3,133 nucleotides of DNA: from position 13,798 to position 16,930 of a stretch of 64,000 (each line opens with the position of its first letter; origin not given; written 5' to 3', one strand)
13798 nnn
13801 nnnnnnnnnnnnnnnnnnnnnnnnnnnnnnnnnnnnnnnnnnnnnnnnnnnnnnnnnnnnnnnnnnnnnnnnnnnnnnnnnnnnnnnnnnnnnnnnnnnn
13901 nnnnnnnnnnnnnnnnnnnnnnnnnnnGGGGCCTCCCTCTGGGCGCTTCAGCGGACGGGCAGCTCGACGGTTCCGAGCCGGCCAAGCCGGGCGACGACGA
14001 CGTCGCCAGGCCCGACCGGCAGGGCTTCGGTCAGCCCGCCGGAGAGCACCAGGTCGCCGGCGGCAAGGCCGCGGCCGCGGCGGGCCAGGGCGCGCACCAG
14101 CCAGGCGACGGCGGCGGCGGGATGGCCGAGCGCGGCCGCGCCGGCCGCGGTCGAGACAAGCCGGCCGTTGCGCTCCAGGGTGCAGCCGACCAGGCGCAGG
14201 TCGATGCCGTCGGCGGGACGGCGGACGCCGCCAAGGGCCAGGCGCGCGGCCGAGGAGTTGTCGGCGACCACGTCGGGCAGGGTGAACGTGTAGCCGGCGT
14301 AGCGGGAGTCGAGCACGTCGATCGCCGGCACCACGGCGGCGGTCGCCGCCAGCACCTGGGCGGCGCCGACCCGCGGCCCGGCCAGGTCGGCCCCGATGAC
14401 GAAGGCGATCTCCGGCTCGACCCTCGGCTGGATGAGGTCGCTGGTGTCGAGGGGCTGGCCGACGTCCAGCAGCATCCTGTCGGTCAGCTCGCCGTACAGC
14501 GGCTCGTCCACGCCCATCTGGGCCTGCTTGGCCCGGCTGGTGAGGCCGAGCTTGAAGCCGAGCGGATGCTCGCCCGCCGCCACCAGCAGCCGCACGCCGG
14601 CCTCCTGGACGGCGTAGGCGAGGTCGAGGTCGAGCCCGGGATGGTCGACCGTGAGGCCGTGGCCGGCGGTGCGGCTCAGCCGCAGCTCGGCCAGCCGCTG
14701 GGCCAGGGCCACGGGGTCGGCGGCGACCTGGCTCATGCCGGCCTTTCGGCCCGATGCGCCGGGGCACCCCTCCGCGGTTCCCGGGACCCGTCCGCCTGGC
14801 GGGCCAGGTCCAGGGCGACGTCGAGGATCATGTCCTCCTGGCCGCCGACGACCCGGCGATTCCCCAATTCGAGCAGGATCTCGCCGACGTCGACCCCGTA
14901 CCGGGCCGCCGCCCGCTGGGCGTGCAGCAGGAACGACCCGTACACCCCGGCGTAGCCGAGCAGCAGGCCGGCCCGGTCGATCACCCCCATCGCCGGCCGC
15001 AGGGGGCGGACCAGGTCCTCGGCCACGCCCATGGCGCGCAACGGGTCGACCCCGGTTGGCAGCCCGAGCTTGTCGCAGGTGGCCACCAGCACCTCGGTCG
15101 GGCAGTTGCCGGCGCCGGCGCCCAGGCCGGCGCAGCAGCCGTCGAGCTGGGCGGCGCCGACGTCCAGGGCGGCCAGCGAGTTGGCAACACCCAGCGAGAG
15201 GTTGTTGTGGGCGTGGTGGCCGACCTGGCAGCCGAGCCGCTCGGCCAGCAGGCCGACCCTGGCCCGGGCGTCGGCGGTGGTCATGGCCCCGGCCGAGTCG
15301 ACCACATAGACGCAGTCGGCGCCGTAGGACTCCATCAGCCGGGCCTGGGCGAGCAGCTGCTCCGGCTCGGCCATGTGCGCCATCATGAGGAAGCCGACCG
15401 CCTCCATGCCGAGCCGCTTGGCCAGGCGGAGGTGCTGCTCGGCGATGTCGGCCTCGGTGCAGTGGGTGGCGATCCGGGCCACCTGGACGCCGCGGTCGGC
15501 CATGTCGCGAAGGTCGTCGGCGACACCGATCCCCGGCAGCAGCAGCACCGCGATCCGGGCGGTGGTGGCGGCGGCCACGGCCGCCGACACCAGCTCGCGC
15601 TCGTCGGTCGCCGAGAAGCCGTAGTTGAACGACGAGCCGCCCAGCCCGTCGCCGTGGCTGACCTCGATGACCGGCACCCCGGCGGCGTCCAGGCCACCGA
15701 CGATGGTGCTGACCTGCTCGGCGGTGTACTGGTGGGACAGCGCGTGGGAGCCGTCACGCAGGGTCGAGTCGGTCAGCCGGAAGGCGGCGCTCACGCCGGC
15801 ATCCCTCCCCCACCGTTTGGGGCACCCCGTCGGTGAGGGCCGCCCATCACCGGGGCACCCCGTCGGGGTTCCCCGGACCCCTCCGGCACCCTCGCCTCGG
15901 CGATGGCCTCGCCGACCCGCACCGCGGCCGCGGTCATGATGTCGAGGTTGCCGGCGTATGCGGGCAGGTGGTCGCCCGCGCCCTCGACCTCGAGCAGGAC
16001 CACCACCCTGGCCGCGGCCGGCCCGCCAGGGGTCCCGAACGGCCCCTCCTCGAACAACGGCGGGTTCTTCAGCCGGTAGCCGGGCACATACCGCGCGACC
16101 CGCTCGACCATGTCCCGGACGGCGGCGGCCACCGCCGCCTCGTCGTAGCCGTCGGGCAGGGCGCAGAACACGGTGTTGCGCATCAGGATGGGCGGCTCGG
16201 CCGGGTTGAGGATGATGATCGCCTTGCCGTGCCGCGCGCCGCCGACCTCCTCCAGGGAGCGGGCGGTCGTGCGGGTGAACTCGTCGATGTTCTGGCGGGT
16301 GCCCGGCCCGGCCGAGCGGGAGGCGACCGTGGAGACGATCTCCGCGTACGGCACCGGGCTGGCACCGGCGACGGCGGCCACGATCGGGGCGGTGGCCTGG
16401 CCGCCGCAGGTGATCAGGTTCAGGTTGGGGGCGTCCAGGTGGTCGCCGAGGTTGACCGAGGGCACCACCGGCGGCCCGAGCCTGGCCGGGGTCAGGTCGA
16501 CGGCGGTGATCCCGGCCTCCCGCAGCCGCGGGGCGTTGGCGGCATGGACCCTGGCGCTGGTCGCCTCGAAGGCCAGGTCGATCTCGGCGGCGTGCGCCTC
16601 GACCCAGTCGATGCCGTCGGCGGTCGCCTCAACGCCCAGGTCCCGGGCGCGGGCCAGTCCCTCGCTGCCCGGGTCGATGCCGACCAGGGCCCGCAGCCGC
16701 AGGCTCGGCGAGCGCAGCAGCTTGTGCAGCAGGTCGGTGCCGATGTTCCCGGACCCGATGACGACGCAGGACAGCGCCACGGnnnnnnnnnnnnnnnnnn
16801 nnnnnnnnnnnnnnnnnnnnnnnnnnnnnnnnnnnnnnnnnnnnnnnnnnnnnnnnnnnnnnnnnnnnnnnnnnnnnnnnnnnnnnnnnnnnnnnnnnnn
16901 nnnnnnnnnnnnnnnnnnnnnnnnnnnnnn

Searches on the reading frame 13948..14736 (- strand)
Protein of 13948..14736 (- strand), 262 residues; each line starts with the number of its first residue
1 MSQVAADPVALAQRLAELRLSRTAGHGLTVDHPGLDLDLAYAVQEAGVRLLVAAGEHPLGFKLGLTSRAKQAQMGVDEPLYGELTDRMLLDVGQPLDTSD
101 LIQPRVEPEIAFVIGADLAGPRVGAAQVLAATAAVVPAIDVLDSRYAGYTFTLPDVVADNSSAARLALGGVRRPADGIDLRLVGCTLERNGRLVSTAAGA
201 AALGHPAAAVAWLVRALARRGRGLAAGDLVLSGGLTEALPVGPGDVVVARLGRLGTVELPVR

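Call 78: search_protein_families(library=pfam, proteins=[window:13948-14736:-], max_evalue=0.00001)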
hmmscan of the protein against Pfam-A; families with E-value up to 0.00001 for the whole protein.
window:13948-14736:- (262 aa): 1 family
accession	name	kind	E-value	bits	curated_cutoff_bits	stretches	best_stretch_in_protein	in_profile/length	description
PF01557.24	FAA_hydrolase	-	1.8e-11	44.5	23.9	1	103-261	57-213/214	Fumarylacetoacetate (FAA) hydrolase C-terminal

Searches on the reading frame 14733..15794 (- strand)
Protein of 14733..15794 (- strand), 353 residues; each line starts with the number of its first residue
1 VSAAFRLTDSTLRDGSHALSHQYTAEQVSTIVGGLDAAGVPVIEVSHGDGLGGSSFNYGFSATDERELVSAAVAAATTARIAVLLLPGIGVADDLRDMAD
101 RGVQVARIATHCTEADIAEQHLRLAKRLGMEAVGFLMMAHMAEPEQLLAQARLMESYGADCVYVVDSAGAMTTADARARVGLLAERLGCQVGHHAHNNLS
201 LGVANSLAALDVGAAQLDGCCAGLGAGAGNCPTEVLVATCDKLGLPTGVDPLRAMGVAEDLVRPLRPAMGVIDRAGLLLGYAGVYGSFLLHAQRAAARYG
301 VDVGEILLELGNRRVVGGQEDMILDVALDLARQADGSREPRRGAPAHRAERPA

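Call 78: search_protein_families(library=pfam, proteins=[window:14733-15794:-], max_evalue=0.00001)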
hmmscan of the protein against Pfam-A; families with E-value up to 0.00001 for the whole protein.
window:14733-15794:- (353 aa): 2 families
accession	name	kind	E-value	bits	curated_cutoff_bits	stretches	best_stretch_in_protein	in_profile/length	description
PF00682.25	HMGL-like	-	1.1e-45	156.5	29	1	5-256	2-255/260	HMGL-like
PF07836.16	DmpG_comm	-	4e-29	100.4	27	1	271-332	2-63/63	DmpG-like communication domain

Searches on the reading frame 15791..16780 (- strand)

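Call 78: search_protein_families(library=pfam, proteins=[window:15791-16780:-], max_evalue=0.00001)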
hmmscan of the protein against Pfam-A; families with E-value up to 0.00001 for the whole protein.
window:15791-16780:- (329 aa): 2 families
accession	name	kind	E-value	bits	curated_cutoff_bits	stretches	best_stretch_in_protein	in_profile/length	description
PF09290.16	AcetDehyd-dimer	-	1.9e-56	190.6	26.6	1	125-273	1-138/138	Prokaryotic acetaldehyde dehydrogenase, dimerisation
PF01118.30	Semialdhyde_dh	-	4.9e-08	33.9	26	1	7-100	4-100/121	Semialdehyde dehydrogenase, NAD binding domain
